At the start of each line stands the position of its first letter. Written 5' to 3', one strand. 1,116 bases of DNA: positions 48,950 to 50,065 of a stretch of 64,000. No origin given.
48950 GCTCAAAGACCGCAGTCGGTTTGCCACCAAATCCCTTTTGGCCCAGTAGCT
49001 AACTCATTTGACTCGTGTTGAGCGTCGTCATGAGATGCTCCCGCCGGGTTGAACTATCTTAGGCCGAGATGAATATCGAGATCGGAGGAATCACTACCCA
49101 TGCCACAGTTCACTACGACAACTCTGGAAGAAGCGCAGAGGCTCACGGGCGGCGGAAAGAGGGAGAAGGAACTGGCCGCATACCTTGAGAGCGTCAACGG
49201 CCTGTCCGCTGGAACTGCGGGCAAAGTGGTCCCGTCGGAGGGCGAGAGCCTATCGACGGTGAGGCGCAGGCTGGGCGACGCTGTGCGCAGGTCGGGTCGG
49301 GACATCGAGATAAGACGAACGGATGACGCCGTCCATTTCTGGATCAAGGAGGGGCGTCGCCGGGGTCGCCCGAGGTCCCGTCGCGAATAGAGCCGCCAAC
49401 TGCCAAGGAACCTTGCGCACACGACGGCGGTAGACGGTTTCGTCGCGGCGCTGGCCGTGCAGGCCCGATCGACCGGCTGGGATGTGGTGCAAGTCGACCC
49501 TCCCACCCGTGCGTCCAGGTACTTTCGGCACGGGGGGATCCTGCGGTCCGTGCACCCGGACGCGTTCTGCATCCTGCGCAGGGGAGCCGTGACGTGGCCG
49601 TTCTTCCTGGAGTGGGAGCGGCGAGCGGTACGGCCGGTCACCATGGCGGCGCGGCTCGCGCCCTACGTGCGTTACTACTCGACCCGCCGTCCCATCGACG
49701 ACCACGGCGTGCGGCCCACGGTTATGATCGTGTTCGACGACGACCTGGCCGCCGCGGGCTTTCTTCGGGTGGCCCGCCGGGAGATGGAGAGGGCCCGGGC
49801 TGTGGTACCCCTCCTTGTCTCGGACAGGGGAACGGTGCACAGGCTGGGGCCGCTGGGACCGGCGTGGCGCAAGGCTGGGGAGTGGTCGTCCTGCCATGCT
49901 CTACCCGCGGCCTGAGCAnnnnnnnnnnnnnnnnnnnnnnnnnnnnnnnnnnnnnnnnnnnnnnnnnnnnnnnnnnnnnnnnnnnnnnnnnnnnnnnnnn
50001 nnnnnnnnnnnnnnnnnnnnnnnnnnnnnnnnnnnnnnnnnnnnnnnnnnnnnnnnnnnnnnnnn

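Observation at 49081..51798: Low-G+C PIN-domain gene with a novel C-terminal domain, flanked by ~310-bp direct repeats carrying an AT-hook gene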

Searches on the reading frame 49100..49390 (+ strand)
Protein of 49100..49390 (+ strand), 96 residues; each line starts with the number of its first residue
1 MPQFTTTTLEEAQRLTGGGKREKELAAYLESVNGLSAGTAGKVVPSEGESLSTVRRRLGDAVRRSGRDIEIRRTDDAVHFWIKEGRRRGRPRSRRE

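Call 4: search_protein_families(library=pfam, proteins=[window:49100-49390:+], max_evalue=1)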
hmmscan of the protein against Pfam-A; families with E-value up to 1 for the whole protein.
window:49100-49390:+ (96 aa): 0 families

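Call 5: search_protein_families(library=padloc, proteins=[window:49100-49390:+], max_evalue=1)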
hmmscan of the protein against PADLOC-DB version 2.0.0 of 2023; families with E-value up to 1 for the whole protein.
window:49100-49390:+ (96 aa): 0 families

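Call 6: search_protein_families(library=ncbifam, proteins=[window:49100-49390:+], max_evalue=1)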
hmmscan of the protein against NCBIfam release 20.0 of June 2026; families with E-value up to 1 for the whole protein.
window:49100-49390:+ (96 aa): 1 family
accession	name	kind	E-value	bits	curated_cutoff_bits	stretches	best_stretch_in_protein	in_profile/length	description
TIGR03848.1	MSMEG_4193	subfamily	0.054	12.9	203.85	1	39-81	108-149/204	MSMEG_4193 family putative phosphomutase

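Call 41: find_homologous_proteins(query=window:49100-49390:+)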
Query window:49100-49390:+ (96 aa): 51 proteins with E <= 0.001 among 84 candidates.
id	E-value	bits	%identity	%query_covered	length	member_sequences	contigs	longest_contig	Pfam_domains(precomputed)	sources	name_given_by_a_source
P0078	6.4e-50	185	91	90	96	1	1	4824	-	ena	-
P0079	1.1e-49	184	92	89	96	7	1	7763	-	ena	-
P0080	1.1e-48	181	90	90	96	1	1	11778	-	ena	-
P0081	5.3e-48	179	88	90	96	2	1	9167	-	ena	-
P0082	1.2e-47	178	87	88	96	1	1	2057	-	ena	-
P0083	1.4e-47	177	90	90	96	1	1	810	-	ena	-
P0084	1.9e-47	177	87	90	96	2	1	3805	-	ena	-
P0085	3.8e-47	176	86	90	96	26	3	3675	-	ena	-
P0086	4.2e-47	176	88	85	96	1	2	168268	-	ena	-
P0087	2.0e-46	174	85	90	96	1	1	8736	-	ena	-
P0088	2.0e-46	174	86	90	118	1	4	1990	-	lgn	-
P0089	6.6e-44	166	87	86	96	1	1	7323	-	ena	-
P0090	5.7e-43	163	83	88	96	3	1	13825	-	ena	-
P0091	7.9e-43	162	85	88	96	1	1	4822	-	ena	-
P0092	2.7e-42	160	82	88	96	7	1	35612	-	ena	-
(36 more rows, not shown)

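Call 42: find_encoding_contigs(protein=P0086, flank=10000, max_places=2)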
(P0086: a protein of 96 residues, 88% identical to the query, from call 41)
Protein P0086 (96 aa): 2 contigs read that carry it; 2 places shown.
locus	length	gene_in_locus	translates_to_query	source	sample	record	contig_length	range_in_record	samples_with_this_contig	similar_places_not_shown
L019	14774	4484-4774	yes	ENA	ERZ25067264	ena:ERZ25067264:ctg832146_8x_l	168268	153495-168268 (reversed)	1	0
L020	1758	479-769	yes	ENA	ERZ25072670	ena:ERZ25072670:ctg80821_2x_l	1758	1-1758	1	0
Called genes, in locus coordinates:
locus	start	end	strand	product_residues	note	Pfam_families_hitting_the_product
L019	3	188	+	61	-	?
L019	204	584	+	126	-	-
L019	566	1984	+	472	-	PF00899:ThiF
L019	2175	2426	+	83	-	-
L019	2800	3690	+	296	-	-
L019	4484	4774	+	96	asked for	-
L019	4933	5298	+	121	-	-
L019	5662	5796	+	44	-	-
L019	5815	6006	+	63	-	-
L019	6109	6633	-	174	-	PF00028:Cadherin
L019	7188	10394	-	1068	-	PF16709:SCAB-Ig (faint), PF00028:Cadherin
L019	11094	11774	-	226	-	-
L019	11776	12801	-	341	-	-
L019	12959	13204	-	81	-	-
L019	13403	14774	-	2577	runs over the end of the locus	PF17766:fn3_6 (faint), PF03160:Calx-beta, PF25833:Fn3_SaeA_3rd (faint), PF00041:fn3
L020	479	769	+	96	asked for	-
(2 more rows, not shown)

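Call 43: find_encoding_contigs(protein=P0092, flank=10000, max_places=2)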
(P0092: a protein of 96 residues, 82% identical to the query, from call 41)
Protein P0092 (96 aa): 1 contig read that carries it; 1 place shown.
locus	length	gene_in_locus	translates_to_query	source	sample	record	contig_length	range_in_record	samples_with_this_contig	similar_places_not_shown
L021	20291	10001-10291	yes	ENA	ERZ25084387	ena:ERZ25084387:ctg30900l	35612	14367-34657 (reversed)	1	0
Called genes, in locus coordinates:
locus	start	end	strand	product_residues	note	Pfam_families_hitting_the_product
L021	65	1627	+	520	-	PF04367:DUF502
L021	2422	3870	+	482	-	PF03631:Virul_fac_BrkB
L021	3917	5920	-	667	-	PF07690:MFS_1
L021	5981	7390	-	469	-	PF03448:MgtE_N (weak), PF00571:CBS (faint), PF01769:MgtE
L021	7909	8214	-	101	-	-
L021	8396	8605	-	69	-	-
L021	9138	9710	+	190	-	-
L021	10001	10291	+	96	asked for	-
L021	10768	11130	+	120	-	PF12802:MarR_2 (faint), PF01726:LexA_DNA_bind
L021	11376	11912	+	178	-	PF02737:3HCDH_N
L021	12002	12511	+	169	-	PF03372:Exo_endo_phos (weak)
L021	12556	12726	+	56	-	-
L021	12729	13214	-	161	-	-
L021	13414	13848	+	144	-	-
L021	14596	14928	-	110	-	PF08937:ThsB_TIR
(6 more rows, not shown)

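Call 64: search_protein_families(library=phrogs, proteins=[window:49100-49390:+], max_evalue=1)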
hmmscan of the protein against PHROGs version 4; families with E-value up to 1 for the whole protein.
window:49100-49390:+ (96 aa): 0 families

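Call 71: find_related_loci(query=window:49100-49390:+, collection=viral_contigs, flank=8000)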
Query window:49100-49390:+ (96 aa) in viral_contigs; peptide patterns used: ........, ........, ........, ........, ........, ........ (x = any residue, [..] = any of these).
36 stretches matched a pattern, but none encodes a relative of the query by tblastn (E <= 1e-3).

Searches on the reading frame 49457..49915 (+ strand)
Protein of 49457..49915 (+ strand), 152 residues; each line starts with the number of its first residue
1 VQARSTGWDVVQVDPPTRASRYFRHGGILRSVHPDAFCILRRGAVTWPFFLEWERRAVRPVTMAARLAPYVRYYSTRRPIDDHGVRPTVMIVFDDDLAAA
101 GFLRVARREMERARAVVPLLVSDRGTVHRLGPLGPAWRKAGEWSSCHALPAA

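Call 4: search_protein_families(library=pfam, proteins=[window:49457-49915:+], max_evalue=1)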
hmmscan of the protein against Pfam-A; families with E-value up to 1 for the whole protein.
window:49457-49915:+ (152 aa): 1 family
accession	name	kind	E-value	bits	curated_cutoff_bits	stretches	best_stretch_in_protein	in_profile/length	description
PF13814.12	Replic_Relax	-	0.00082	19.9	25.3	1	29-87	133-189/191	Replication-relaxation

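Call 5: search_protein_families(library=padloc, proteins=[window:49457-49915:+], max_evalue=1)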
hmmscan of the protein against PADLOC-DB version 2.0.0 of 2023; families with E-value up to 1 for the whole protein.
window:49457-49915:+ (152 aa): 0 families

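Call 6: search_protein_families(library=ncbifam, proteins=[window:49457-49915:+], max_evalue=1)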
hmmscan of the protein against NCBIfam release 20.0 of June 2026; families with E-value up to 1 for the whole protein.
window:49457-49915:+ (152 aa): 0 families
